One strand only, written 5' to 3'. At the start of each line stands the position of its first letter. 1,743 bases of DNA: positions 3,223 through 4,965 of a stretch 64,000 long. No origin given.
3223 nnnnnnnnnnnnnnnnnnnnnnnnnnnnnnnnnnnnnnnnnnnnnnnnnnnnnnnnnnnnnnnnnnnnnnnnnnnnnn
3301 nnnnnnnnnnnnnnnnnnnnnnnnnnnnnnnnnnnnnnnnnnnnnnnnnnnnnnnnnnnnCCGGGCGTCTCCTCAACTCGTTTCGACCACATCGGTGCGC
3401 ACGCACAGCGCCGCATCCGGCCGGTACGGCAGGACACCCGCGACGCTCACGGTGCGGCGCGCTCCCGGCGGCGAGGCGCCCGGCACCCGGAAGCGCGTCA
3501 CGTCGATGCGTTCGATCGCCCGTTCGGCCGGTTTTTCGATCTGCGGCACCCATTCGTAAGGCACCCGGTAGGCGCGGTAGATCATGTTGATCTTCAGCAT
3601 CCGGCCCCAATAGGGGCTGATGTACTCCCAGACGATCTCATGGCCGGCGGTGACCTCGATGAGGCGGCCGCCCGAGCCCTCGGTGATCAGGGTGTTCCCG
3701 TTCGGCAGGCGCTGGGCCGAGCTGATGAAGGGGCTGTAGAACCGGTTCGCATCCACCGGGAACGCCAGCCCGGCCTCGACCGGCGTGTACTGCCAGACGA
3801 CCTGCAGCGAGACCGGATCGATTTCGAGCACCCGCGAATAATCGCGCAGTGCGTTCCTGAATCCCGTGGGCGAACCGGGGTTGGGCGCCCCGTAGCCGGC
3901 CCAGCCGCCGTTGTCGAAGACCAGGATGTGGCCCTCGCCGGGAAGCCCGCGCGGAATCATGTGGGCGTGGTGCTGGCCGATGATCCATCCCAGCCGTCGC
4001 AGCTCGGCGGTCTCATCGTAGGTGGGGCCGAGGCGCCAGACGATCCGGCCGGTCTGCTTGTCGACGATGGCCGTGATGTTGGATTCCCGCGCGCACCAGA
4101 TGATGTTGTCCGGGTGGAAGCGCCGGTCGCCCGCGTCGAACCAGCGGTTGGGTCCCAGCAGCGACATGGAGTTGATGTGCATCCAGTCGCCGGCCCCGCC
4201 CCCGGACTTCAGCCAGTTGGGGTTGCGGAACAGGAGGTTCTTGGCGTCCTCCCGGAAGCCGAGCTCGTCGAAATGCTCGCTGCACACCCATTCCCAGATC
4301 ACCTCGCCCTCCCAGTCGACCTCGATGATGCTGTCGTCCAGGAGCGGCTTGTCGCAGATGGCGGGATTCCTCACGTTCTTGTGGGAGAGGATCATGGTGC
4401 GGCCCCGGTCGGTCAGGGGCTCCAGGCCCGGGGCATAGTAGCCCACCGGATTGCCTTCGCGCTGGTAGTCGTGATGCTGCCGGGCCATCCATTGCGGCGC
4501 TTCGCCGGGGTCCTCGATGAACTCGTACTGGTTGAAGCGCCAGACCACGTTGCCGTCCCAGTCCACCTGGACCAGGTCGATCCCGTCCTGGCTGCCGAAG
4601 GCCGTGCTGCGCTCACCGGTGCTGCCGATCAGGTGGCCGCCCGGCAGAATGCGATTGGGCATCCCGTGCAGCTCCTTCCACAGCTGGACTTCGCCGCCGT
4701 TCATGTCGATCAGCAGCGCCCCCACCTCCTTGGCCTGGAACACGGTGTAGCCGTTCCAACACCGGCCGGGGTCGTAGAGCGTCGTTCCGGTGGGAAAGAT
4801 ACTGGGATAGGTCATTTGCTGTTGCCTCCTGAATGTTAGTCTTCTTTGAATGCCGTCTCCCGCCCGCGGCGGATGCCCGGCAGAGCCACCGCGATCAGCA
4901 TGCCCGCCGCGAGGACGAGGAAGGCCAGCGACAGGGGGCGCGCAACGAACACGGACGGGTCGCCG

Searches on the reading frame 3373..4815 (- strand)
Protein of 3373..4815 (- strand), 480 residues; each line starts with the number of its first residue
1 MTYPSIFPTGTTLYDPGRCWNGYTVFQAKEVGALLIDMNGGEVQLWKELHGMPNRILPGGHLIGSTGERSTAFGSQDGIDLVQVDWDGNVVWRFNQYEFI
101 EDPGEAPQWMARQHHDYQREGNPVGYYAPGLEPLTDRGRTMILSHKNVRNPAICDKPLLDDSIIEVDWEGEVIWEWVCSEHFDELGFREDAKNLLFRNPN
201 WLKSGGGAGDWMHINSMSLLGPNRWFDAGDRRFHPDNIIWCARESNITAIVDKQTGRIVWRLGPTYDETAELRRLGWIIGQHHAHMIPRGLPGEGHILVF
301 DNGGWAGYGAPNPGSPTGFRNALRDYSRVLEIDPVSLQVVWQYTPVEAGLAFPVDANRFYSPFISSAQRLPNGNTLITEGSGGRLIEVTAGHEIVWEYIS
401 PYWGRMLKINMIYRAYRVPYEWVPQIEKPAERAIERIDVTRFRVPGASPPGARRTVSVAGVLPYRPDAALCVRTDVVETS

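Call 25: search_solved_structures(query=window:3373-4815:-, max_evalue=0.01, show_alignments=1)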
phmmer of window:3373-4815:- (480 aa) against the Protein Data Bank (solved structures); distinct sequences matched with E-value up to 0.01: 0.
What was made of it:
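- Tried and rejected: A sequence search of the ASST-like protein gave nothing (call 25).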

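Call 34: find_homologous_proteins(query=window:3373-4815:-, max_evalue=1e-10)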
Query window:3373-4815:- (480 aa): 6417 proteins with E <= 1e-10 among 8000 candidates; the best 120 are listed.
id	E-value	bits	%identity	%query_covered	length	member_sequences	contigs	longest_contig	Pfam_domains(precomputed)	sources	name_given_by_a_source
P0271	0.0e+0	1066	91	99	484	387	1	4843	PF14269.13,PF05935.18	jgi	-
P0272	0.0e+0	1023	87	99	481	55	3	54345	PF14269.13,PF05935.18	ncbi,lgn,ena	-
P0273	0.0e+0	1021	87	99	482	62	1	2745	PF14269.13,PF05935.18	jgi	jgi:hypothetical protein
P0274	6.9e-298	1006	85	99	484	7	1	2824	PF14269.13,PF05935.18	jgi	jgi:hypothetical protein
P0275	1.8e-295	998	84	99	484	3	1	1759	PF14269.13,PF05935.18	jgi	-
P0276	1.1e-291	986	83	99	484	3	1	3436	PF14269.13,PF05935.18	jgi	jgi:hypothetical protein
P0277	1.2e-291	986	82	99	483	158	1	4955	PF14269.13,PF05935.18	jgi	-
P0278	5.5e-290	980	82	100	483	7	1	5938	PF14269.13,PF05935.18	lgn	-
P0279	1.2e-287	973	83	100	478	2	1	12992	PF14269.13,PF05935.18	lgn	-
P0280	4.7e-287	971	82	99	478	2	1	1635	PF14269.13,PF05935.18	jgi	-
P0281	5.9e-286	967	82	99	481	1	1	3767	PF14269.13,PF05935.18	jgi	jgi:hypothetical protein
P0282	1.1e-284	963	81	99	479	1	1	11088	PF14269.13,PF05935.18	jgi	-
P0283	5.2e-276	934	78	99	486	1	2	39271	PF14269.13,PF05935.18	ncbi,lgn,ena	-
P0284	1.3e-271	920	75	100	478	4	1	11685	PF14269.13,PF05935.18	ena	-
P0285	1.3e-270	917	75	100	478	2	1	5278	PF14269.13,PF05935.18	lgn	-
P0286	3.0e-270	915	75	100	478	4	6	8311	PF14269.13,PF05935.18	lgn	-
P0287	4.6e-270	915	75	99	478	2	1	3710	PF14269.13,PF05935.18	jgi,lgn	jgi:hypothetical protein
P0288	8.4e-270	914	74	100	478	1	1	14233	PF14269.13,PF05935.18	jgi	jgi:hypothetical protein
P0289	3.9e-269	912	74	100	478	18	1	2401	PF14269.13,PF05935.18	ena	-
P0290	7.7e-269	911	76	98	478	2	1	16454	PF14269.13,PF05935.18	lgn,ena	-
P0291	3.6e-268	908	75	99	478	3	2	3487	PF14269.13,PF05935.18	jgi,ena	-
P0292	9.0e-268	907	73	100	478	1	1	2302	PF14269.13,PF05935.18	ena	-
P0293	1.0e-267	907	76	99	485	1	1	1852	PF14269.13,PF05935.18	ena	-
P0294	1.6e-267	906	75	100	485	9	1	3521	PF14269.13,PF05935.18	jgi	jgi:hypothetical protein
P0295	2.4e-267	906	75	100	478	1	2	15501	PF14269.13,PF05935.18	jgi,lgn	-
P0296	3.5e-267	905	73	100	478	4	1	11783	PF14269.13,PF05935.18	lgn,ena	-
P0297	1.9e-266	903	74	99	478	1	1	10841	PF14269.13,PF05935.18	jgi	jgi:hypothetical protein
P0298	3.0e-265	899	74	100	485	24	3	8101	PF14269.13,PF05935.18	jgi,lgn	jgi:hypothetical protein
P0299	3.3e-265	899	75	99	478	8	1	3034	PF14269.13,PF05935.18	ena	-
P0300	3.9e-265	898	74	100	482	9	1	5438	PF14269.13,PF05935.18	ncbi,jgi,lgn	ncbi:MAG: aryl-sulfate sulfotransferase [Desulfobacteraceae bacterium]|jgi:hypothetical protein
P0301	9.5e-265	897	73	100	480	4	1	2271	PF14269.13,PF05935.18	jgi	jgi:hypothetical protein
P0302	1.3e-264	897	74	99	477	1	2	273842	PF14269.13,PF05935.18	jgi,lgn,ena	-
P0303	1.8e-264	896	74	99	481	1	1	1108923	PF14269.13,PF05935.18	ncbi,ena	-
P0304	3.4e-264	895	75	98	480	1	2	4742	PF14269.13,PF05935.18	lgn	-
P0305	1.3e-263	893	75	98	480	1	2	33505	PF14269.13,PF05935.18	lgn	-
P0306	2.1e-263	893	75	98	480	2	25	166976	PF14269.13,PF05935.18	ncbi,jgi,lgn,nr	ncbi:MAG: hypothetical protein PWQ67_473 [Clostridia bacterium]|jgi:hypothetical protein|nr:hypothet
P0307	3.0e-263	892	75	99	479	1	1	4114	PF14269.13,PF05935.18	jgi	jgi:hypothetical protein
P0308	3.7e-263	892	75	99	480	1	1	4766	PF14269.13,PF05935.18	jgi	-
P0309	1.2e-262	890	74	98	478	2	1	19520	PF14269.13,PF05935.18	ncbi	-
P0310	2.6e-262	889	72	100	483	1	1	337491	PF14269.13,PF05935.18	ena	-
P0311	2.2e-261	886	74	99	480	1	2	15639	PF14269.13,PF05935.18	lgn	-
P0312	3.9e-261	885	75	98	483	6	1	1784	PF14269.13,PF05935.18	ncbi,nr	ncbi:MAG: thioredoxin [Clostridia bacterium]|nr:thioredoxin [Clostridia bacterium]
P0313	5.8e-261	885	72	100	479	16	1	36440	PF14269.13,PF05935.18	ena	-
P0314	6.0e-261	885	73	99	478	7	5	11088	PF14269.13,PF05935.18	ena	-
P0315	8.7e-261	884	74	98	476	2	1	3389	PF14269.13,PF05935.18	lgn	-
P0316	1.2e-260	884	74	98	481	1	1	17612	PF14269.13,PF05935.18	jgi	-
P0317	1.4e-260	883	73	99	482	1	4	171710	PF14269.13,PF05935.18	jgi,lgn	-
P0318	1.8e-260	883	74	99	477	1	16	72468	PF14269.13,PF05935.18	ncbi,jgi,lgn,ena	-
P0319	2.2e-260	883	74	98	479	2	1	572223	PF14269.13,PF05935.18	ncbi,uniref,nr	ncbi:aryl-sulfate sulfotransferase [Moorella sulfitireducens]|uniref:aryl-sulfate sulfotransferase n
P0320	3.5e-260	882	72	99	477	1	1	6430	PF14269.13,PF05935.18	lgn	-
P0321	5.7e-260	881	73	99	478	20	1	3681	PF14269.13,PF05935.18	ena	-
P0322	6.0e-260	881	74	98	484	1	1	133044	PF14269.13,PF05935.18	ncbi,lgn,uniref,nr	ncbi:aryl-sulfate sulfotransferase [Desulforamulus aeronauticus]|uniref:Arylsulfotransferase (ASST) 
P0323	7.1e-260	881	73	99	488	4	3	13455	PF14269.13,PF05935.18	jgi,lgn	jgi:hypothetical protein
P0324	9.6e-260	881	74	99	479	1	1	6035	PF14269.13,PF05935.18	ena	-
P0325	9.6e-260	881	74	99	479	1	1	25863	PF14269.13,PF05935.18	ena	-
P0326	1.1e-259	880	74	98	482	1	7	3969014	PF14269.13,PF05935.18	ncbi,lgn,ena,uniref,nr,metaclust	ncbi:aryl-sulfate sulfotransferase [Desulforamulus ruminis]|uniref:Arylsulfotransferase (ASST) n=1 T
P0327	1.3e-259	880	73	99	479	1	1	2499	PF14269.13,PF05935.18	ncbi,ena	-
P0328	1.5e-259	880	73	100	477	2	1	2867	PF14269.13,PF05935.18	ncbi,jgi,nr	ncbi:MAG: aryl-sulfate sulfotransferase [SAR324 cluster bacterium]|nr:aryl-sulfate sulfotransferase 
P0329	1.6e-259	880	74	99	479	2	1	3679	PF14269.13,PF05935.18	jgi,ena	-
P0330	2.1e-259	879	72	99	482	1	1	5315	PF14269.13,PF05935.18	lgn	-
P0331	3.2e-259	879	74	99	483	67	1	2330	PF14269.13,PF05935.18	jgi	jgi:hypothetical protein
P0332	3.2e-259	879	73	99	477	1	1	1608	PF14269.13,PF05935.18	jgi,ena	-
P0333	3.9e-259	879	74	98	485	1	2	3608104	PF14269.13,PF05935.18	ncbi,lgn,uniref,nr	ncbi:conserved hypothetical protein [Desulforamulus reducens MI-1]|uniref:Thioredoxin n=1 Tax=Desulf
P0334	5.4e-259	878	74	99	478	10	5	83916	PF14269.13,PF05935.18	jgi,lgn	-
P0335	5.8e-259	878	73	99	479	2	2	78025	PF14269.13,PF05935.18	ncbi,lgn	-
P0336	6.3e-259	878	72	99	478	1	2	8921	PF14269.13,PF05935.18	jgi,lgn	jgi:hypothetical protein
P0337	6.4e-259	878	74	98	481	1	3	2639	PF14269.13,PF05935.18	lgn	-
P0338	8.1e-259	878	74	100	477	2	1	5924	PF14269.13,PF05935.18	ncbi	-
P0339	8.3e-259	877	72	99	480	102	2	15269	PF14269.13,PF05935.18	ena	-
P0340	9.5e-259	877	73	99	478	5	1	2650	PF14269.13,PF05935.18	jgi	-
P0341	9.8e-259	877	74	99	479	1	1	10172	PF14269.13,PF05935.18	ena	-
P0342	1.7e-258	877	74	99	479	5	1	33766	PF14269.13,PF05935.18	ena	-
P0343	2.1e-258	876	72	99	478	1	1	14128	PF14269.13,PF05935.18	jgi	jgi:hypothetical protein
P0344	2.2e-258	876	73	99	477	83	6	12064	PF14269.13,PF05935.18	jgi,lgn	jgi:hypothetical protein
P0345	5.2e-258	875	74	98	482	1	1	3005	PF14269.13,PF05935.18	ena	-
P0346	5.5e-258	875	73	99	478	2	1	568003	PF14269.13,PF05935.18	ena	-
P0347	6.4e-258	875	74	99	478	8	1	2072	PF14269.13,PF05935.18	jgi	jgi:hypothetical protein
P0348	8.9e-258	874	74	98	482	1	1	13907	PF14269.13,PF05935.18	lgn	-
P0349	1.0e-257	874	74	99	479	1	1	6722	PF14269.13,PF05935.18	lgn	-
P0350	1.4e-257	873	73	99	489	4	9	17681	PF14269.13,PF05935.18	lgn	-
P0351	1.6e-257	873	73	98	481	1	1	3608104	PF14269.13,PF05935.18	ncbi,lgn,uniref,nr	ncbi:conserved hypothetical protein [Desulforamulus reducens MI-1]|uniref:Thioredoxin n=1 Tax=Desulf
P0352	2.0e-257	873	73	99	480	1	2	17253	PF14269.13,PF05935.18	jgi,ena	-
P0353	2.3e-257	873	73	98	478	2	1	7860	PF14269.13,PF05935.18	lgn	-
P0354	2.6e-257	873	72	99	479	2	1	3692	PF14269.13,PF05935.18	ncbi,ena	-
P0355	2.8e-257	872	74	99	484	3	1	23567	PF14269.13,PF05935.18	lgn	-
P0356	3.3e-257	872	73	100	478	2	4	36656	PF14269.13,PF05935.18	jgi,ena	-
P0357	3.3e-257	872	73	99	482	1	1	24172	PF14269.13,PF05935.18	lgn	-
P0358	3.6e-257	872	72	99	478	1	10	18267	PF14269.13,PF05935.18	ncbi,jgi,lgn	ncbi:MAG: aryl-sulfate sulfotransferase [Desulfatiglandaceae bacterium]|jgi:hypothetical protein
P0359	4.1e-257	872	73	98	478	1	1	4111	PF14269.13,PF05935.18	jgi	jgi:hypothetical protein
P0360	4.2e-257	872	73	99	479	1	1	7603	PF14269.13,PF05935.18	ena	-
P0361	4.5e-257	872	73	98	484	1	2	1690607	PF14269.13,PF05935.18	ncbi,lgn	ncbi:aryl-sulfate sulfotransferase [Desulfotomaculum defluvii]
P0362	6.4e-257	871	71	100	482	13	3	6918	PF14269.13,PF05935.18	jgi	jgi:hypothetical protein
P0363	8.9e-257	871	73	98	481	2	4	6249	PF14269.13,PF05935.18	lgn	-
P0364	9.5e-257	871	73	99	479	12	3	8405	PF14269.13,PF05935.18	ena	-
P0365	1.2e-256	870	72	100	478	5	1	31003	PF14269.13,PF05935.18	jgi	jgi:hypothetical protein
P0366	1.4e-256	870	72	99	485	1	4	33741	PF14269.13,PF05935.18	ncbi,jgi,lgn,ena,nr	ncbi:MAG: aryl-sulfate sulfotransferase [Peptococcaceae bacterium]|jgi:hypothetical protein|nr:aryl-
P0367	2.0e-256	870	72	100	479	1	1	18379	PF14269.13,PF05935.18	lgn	-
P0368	2.4e-256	869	72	98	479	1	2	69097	PF14269.13,PF05935.18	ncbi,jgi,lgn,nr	ncbi:MAG: thioredoxin [Peptococcaceae bacterium BICA1-8]|nr:MAG: thioredoxin [Peptococcaceae bacteri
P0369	2.9e-256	869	73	99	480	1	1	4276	PF14269.13,PF05935.18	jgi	-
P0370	3.0e-256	869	72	98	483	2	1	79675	PF14269.13,PF05935.18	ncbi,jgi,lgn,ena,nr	ncbi:MAG: hypothetical protein H6Q66_2089 [Firmicutes bacterium]|nr:hypothetical protein [Bacillota 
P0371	3.3e-256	869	73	100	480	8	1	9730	PF14269.13,PF05935.18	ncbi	-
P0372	3.8e-256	869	73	99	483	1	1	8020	PF14269.13,PF05935.18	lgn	-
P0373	3.8e-256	869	72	98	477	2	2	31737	PF14269.13,PF05935.18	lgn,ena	-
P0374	3.9e-256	869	72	99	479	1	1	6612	PF14269.13,PF05935.18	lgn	-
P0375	4.3e-256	869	72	99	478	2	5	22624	PF14269.13,PF05935.18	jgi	jgi:hypothetical protein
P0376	4.5e-256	868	72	98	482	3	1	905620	PF14269.13,PF05935.18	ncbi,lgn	ncbi:aryl-sulfate sulfotransferase [Desulfotomaculum defluvii]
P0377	4.7e-256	868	71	99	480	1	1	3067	PF14269.13,PF05935.18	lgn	-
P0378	5.0e-256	868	72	99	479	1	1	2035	PF14269.13,PF05935.18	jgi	jgi:hypothetical protein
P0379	5.3e-256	868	72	99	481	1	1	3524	PF14269.13,PF05935.18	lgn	-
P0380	5.5e-256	868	72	99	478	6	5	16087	PF14269.13,PF05935.18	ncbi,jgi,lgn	-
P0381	7.8e-256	868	72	99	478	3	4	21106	PF14269.13,PF05935.18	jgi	jgi:hypothetical protein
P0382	9.2e-256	867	72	98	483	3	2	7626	PF14269.13,PF05935.18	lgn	-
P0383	1.1e-255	867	73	99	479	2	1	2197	PF14269.13,PF05935.18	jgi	jgi:hypothetical protein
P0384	1.2e-255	867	73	99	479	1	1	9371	PF14269.13,PF05935.18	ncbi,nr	ncbi:MAG: thioredoxin [Desulfofustis sp.]|nr:thioredoxin [Desulfofustis sp.]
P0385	1.3e-255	867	73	98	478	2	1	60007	PF14269.13,PF05935.18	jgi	-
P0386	1.4e-255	867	72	100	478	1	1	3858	PF14269.13,PF05935.18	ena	-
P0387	2.2e-255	866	71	100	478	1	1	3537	PF14269.13,PF05935.18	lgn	-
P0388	2.4e-255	866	72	98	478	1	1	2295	PF14269.13,PF05935.18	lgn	-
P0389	3.3e-255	866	72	99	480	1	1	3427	PF14269.13,PF05935.18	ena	-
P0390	4.7e-255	865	73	99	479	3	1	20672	PF14269.13,PF05935.18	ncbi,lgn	ncbi:MAG: aryl-sulfate sulfotransferase [Desulfopila sp.]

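Call 36: find_encoding_contigs(protein=P0333, flank=8000, max_places=2)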
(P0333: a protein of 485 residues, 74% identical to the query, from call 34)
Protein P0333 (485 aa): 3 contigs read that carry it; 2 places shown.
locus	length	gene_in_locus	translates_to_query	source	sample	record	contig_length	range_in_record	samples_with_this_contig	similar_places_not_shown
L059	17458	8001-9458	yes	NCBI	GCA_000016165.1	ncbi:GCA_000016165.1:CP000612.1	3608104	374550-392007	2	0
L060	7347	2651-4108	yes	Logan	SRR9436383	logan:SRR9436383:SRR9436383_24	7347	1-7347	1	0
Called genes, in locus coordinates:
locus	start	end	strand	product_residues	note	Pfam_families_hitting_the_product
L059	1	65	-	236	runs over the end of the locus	PF13677:MotB_plug, PF00691:OmpA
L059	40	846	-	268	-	PF20560:MotA_N, PF01618:MotA_ExbB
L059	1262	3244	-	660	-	-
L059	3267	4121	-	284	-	PF02754:CCG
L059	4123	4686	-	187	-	PF13183:Fer4_8, PF13237:Fer4_10 (faint), PF13187:Fer4_9, PF13534:Fer4_17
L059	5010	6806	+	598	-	PF00488:MutS_V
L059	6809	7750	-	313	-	PF00126:HTH_1, PF03466:LysR_substrate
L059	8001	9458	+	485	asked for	PF14269:Arylsulfotran_2, PF05935:Arylsulfotrans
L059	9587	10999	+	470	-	PF00939:Na_sulph_symp, PF03600:CitMHS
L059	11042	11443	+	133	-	PF01597:GCV_H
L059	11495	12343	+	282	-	-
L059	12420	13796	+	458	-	PF00890:FAD_binding_2 (weak), PF01134:GIDA (weak), PF02737:3HCDH_N (faint), PF03486:HI0933_like (faint), PF07992:Pyr_redox_2, PF13738:Pyr_redox_3, PF00070:Pyr_redox, PF02852:Pyr_redox_dim, +1 more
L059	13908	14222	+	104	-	PF00892:EamA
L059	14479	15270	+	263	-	PF01012:ETF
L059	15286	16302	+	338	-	PF01012:ETF, PF00766:ETF_alpha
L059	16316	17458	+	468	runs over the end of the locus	PF01565:FAD_binding_4, PF02913:FAD-oxidase_C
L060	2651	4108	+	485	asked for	PF14269:Arylsulfotran_2, PF05935:Arylsulfotrans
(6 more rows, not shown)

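Call 37: find_encoding_contigs(protein=P0351, flank=8000, max_places=2)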
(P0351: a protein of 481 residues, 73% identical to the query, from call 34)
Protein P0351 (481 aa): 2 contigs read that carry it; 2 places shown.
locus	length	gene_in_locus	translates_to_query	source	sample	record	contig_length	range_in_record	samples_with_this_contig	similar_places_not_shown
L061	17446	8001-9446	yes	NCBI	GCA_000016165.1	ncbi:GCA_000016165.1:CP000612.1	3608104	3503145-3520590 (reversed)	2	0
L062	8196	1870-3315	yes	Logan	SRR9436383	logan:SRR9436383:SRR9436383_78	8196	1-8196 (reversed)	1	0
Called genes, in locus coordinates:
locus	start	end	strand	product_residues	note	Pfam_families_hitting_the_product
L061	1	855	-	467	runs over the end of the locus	PF13701:DDE_Tnp_1_4, PF01609:DDE_Tnp_1 (weak)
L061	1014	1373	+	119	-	-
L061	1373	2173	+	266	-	PF09848:SLFN-g3_helicase (weak), PF13401:AAA_22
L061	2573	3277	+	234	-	PF01048:PNP_UDP_1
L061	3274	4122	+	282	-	PF02621:VitK2_biosynth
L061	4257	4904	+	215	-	PF00881:Nitroreductase, PF14512:TM1586_NiRdase (faint)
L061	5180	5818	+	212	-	PF00027:cNMP_binding, PF13545:HTH_Crp_2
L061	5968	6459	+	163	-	PF02566:OsmC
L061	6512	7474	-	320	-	PF00849:PseudoU_synth_2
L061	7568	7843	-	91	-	-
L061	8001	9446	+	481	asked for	PF14269:Arylsulfotran_2, PF05935:Arylsulfotrans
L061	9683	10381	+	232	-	PF00027:cNMP_binding, PF13545:HTH_Crp_2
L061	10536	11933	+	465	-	PF03553:Na_H_antiporter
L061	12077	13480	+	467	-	PF00324:AA_permease, PF13520:AA_permease_2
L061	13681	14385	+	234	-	PF06304:DUF1048 (weak)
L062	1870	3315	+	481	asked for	PF14269:Arylsulfotran_2, PF05935:Arylsulfotrans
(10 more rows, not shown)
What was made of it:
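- One D. reducens ASST-like copy is solitary (call 37). The solitary second ASST copy in D. reducens could be served in trans (call 37).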

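Call 38: find_encoding_contigs(protein=P0326, flank=8000, max_places=2)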
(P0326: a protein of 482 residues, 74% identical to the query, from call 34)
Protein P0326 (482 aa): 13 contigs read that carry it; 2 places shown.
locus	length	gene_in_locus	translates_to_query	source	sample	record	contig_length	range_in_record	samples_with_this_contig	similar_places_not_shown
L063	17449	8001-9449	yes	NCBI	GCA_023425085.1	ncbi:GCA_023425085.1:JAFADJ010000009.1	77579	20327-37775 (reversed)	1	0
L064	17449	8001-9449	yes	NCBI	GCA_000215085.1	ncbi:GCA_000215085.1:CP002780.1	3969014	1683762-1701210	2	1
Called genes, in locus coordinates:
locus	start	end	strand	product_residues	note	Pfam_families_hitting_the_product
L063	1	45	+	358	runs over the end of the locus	PF01063:Aminotran_4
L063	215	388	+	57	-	-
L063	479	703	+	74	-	-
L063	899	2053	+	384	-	PF04519:Bactofilin, PF26514:DUF8173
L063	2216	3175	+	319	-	-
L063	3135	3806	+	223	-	PF01738:DLH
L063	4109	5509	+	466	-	PF00083:Sugar_tr, PF07690:MFS_1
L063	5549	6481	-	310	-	PF00126:HTH_1, PF03466:LysR_substrate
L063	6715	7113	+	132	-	PF01597:GCV_H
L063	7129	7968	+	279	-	-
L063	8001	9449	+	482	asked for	PF14269:Arylsulfotran_2, PF05935:Arylsulfotrans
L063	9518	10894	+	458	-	PF00890:FAD_binding_2 (weak), PF01134:GIDA (weak), PF03486:HI0933_like (faint), PF07992:Pyr_redox_2, PF12831:FAD_oxidored (weak), PF13738:Pyr_redox_3, PF00070:Pyr_redox, PF02852:Pyr_redox_dim, +1 more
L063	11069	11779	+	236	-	PF00027:cNMP_binding, PF13545:HTH_Crp_2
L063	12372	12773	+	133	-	PF02537:CRCB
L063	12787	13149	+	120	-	PF02537:CRCB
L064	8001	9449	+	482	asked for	PF14269:Arylsulfotran_2, PF05935:Arylsulfotrans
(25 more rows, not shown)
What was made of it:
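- D. ruminis has a small NIR_SIR gene 6 kb away (call 38).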

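Call 48: search_solved_structures(query=A2, max_evalue=1, show_alignments=2)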
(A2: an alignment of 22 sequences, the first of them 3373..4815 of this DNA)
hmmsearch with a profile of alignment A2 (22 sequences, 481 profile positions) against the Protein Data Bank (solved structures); distinct sequences matched with E-value up to 1: 4.
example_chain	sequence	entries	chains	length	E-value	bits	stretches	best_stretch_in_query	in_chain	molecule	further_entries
9kf4_A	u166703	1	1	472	0.00083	21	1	236-397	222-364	Sulfotransferase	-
9kf6_A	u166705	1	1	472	0.0011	20.6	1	236-397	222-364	Sulfotransferase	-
3no2_A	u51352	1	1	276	0.72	11.3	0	58-96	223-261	uncharacterized protein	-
4ros_A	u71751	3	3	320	0.9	11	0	271-331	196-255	Malate dehydrogenase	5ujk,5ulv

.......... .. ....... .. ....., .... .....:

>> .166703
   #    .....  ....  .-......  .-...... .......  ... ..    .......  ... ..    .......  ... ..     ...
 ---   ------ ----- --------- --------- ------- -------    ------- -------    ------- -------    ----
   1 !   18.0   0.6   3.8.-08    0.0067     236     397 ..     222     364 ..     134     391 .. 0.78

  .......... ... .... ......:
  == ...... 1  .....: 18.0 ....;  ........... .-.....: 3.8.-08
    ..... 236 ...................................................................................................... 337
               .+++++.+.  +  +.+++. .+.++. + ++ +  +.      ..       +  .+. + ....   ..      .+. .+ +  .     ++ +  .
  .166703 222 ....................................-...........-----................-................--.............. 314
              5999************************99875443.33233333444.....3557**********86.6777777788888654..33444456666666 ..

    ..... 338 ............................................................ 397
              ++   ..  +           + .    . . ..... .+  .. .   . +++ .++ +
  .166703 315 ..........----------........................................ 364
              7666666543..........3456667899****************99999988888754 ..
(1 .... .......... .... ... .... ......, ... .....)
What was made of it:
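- Tried and rejected: A profile search gave only Cpz4, at E 8e-4 (call 48).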

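Call 56: predict_structure(alignment_id=A2)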
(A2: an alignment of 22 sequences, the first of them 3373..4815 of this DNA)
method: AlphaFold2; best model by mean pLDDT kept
length: 480 residues; sequences in the alignment: 22
mean_pLDDT: 71.7   pTM: 0.80
mean pLDDT of the five models: 71.7, 57.1, 53.3, 49.1, 41.1
residues with pLDDT >= 90: 127; 70-90: 154; 50-70: 96; < 50: 103
segments of 3 or more residues with pLDDT < 50: 1-6, 70-76, 97-111, 193-209, 305-324, 354-357, 441-448, 459-480
pLDDT, mean of each block of 10 residues (from residue 1): 45 89 80 81 71 79 70 49 82 64 41 74 88 92 70 58 88 87 77 44 35 82 96 96 82 94 85 78 87 93 50 34 62 94 81 50 72 88 81 88 60 83 90 69 47 60 41 35
secondary structure, 60 per line:
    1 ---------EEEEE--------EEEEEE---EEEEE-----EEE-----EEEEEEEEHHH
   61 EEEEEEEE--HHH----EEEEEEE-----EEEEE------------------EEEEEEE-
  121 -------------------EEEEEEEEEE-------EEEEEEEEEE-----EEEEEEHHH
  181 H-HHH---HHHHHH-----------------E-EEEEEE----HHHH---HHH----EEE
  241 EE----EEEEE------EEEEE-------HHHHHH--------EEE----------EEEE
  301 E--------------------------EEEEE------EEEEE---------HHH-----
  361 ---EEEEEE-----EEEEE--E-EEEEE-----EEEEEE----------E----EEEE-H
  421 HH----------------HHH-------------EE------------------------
elements in order: E10-14 E23-28 E32-36 E42-44 E50-57 E61-68 E78-84 E90-94 E113-119 E140-149 E157-166 E172-177 H178-181 H189-194 E214-219 H224-227 E238-242 E247-251 E258-262 H270-275 E284-286 E297-301 E328-332 E339-343 E364-369 E375-379 E384-388 E394-399 E415-418
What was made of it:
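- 3373..4815 (-): Partner gene: cytoplasmic ASST-like beta-propeller (480 aa, no signal peptide). Conserved HHD / H.N / QHHAH histidine motifs. One invariant cysteine (C471) sits in a predicted-disordered C-terminal tail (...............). AF2 tail 459-480 with pLDDT<50, call 56.
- On PAPS-reductase-like 'tail-cysteine S-sulfonate resolved by a redoxin' mechanism (functional analogy, not homology): The tail 459-480 has pLDDT<50 (call 56).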
